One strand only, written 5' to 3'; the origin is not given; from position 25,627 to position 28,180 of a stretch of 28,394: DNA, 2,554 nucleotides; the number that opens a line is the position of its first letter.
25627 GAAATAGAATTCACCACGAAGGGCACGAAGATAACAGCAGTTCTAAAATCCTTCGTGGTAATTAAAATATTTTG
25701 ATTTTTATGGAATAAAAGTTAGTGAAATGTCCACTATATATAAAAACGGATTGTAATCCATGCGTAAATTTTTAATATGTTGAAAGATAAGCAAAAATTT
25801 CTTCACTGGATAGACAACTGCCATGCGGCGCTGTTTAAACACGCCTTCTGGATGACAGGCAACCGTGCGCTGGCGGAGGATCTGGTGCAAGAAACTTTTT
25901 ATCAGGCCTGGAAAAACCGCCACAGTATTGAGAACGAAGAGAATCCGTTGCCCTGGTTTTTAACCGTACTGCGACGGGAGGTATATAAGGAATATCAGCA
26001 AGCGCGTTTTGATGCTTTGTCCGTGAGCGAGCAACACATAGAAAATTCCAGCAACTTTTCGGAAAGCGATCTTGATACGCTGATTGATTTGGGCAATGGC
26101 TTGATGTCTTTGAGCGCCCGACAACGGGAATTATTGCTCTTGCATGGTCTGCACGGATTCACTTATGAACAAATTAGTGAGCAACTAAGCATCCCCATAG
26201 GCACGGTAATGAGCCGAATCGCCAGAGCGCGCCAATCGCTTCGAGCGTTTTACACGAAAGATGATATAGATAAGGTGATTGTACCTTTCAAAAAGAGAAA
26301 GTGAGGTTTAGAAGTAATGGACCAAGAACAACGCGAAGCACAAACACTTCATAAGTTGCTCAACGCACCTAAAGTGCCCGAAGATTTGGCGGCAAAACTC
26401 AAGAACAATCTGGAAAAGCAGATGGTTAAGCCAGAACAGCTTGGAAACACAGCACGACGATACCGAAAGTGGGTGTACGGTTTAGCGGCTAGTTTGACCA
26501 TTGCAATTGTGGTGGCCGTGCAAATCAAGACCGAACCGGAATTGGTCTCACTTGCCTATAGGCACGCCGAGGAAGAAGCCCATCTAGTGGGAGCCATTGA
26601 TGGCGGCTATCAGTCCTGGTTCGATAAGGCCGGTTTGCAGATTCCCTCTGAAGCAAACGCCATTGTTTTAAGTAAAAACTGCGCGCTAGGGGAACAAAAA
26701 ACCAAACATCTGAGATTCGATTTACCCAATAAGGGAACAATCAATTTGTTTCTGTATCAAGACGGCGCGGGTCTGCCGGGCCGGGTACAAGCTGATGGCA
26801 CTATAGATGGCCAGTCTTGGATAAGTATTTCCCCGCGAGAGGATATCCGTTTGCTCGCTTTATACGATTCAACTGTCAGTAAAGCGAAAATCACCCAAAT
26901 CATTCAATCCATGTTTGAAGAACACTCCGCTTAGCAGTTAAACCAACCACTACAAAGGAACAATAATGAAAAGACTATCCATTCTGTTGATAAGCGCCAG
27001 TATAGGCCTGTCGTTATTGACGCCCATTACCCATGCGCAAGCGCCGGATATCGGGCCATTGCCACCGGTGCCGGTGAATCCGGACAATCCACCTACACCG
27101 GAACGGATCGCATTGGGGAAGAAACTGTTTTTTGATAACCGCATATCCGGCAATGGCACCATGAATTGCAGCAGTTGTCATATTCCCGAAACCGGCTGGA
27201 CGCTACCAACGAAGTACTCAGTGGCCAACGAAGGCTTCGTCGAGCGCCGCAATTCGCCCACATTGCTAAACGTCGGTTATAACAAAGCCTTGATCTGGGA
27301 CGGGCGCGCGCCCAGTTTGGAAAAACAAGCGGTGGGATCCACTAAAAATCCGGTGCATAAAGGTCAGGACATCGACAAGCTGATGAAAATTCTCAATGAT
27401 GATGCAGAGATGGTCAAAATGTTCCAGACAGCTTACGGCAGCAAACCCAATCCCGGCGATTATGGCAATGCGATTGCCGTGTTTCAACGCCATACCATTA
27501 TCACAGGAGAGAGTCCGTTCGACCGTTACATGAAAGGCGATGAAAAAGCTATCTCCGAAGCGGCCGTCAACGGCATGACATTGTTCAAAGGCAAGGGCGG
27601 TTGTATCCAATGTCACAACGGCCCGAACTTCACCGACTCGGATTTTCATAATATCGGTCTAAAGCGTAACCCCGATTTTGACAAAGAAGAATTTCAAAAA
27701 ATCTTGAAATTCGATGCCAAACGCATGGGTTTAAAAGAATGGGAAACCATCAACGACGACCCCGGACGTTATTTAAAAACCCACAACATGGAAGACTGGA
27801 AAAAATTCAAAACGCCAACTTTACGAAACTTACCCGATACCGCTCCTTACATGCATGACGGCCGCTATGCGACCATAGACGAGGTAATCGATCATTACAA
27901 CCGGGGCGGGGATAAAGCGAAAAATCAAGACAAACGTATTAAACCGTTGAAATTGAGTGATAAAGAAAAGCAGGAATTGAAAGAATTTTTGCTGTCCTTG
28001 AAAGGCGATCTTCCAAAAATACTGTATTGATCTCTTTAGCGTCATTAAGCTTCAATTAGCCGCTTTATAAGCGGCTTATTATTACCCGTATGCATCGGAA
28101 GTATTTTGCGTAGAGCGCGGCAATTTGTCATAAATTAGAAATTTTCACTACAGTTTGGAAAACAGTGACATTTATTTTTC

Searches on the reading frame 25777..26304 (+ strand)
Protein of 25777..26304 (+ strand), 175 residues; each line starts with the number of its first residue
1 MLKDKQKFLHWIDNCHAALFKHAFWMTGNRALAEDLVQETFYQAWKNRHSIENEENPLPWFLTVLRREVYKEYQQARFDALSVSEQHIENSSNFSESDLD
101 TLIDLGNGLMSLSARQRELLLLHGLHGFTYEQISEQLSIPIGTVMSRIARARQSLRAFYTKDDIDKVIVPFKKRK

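Call 60: search_protein_families(library=pfam, proteins=[window:25777-26304:+], max_evalue=0.00001)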
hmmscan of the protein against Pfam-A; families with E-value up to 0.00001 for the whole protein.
window:25777-26304:+ (175 aa): 3 families
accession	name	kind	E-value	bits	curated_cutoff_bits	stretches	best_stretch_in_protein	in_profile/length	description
PF08281.18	Sigma70_r4_2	-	5.3e-15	55.2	25.7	1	109-155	8-54/54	Sigma-70, region 4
PF04542.20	Sigma70_r2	-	8e-12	45.2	24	1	15-77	5-69/71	Sigma-70 region 2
PF04545.22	Sigma70_r4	-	8.7e-11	41.6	24.1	1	109-157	2-50/50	Sigma-70, region 4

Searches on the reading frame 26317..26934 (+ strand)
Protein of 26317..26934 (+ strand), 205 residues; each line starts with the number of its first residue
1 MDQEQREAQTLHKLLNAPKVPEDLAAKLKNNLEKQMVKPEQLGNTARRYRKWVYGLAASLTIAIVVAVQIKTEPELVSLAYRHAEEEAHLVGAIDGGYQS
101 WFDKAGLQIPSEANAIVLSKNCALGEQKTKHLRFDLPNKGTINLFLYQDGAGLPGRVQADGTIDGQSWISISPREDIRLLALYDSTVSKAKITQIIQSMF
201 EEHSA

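Call 60: search_protein_families(library=pfam, proteins=[window:26317-26934:+], max_evalue=0.00001)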
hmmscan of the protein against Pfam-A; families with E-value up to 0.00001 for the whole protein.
window:26317-26934:+ (205 aa): 1 family
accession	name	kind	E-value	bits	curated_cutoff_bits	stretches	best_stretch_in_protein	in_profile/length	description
PF11859.13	DUF3379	-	3e-06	27.1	33.2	1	9-146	43-181/232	Protein of unknown function (DUF3379)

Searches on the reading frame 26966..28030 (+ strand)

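Call 60: search_protein_families(library=pfam, proteins=[window:26966-28030:+], max_evalue=0.00001)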
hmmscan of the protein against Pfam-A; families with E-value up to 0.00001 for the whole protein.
window:26966-28030:+ (354 aa): 2 families
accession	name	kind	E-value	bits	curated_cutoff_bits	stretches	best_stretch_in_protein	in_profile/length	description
PF03150.19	CCP_MauG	-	5.4e-47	160.6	25.6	1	45-194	1-149/149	Di-haem cytochrome c peroxidase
PF00034.26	Cytochrom_C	-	2.3e-07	32.5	21.3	0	49-140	2-70/90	Cytochrome c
